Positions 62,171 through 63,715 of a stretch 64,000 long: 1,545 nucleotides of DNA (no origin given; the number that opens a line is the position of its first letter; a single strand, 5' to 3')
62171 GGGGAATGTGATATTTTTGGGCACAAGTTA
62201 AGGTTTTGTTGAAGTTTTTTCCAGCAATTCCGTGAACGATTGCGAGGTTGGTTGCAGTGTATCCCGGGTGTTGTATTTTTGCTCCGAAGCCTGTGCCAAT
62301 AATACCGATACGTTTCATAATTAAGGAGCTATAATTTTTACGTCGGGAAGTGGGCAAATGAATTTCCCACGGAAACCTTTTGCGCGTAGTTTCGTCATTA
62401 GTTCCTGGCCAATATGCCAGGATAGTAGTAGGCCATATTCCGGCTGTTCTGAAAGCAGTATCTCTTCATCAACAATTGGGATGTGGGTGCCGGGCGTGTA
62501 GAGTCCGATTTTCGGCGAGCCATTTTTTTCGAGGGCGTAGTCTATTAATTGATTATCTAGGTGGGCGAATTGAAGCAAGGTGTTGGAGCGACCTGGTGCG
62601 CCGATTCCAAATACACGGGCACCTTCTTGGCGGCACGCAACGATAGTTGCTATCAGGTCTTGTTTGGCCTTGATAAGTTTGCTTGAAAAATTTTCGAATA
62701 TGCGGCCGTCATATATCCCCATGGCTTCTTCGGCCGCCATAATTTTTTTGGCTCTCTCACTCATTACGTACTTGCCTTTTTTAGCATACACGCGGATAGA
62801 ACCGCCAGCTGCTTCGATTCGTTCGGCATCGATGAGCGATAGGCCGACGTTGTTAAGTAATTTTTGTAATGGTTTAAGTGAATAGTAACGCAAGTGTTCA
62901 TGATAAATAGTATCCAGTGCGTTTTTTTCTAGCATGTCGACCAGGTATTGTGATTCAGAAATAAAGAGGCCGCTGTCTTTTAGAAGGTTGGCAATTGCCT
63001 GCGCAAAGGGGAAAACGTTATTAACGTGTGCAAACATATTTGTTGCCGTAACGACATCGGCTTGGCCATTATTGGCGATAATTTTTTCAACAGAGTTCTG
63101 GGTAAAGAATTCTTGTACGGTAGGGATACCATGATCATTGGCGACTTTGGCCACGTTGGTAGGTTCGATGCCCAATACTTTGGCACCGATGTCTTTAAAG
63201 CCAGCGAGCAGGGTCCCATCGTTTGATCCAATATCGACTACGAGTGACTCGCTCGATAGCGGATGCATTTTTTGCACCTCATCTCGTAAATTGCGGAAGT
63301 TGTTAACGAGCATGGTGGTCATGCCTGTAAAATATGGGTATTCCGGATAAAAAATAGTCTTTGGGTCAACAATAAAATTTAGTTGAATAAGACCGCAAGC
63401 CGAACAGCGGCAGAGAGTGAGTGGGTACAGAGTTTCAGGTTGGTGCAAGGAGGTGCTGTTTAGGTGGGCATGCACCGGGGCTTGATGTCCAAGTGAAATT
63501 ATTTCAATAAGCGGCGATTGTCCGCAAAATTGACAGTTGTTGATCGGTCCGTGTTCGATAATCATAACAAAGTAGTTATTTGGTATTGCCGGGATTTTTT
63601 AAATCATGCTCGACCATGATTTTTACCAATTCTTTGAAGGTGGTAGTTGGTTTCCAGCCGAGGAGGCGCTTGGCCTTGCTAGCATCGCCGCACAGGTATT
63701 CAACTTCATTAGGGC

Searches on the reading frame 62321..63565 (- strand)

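Call 10: search_protein_families(library=pfam, proteins=[window:62321-63565:-], max_evalue=0.00001)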
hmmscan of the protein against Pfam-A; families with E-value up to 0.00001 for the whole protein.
window:62321-63565:- (414 aa): 5 families
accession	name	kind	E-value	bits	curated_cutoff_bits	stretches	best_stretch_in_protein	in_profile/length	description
PF08484.17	Methyltransf_14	-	3.5e-39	134.6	23.5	1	253-407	3-160/160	C-methyltransferase C-terminal domain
PF13489.12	Methyltransf_23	-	1.5e-17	64.3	27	1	89-245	5-162/164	Methyltransferase domain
PF08421.16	Methyltransf_13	-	6.1e-16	58.8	31.3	1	11-72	1-62/62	Putative zinc binding domain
PF08241.18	Methyltransf_11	-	1.1e-07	32.8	21.2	1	110-202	1-94/95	Methyltransferase domain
PF08242.18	Methyltransf_12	-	1.4e-06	29.3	30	1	110-201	1-98/98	Methyltransferase domain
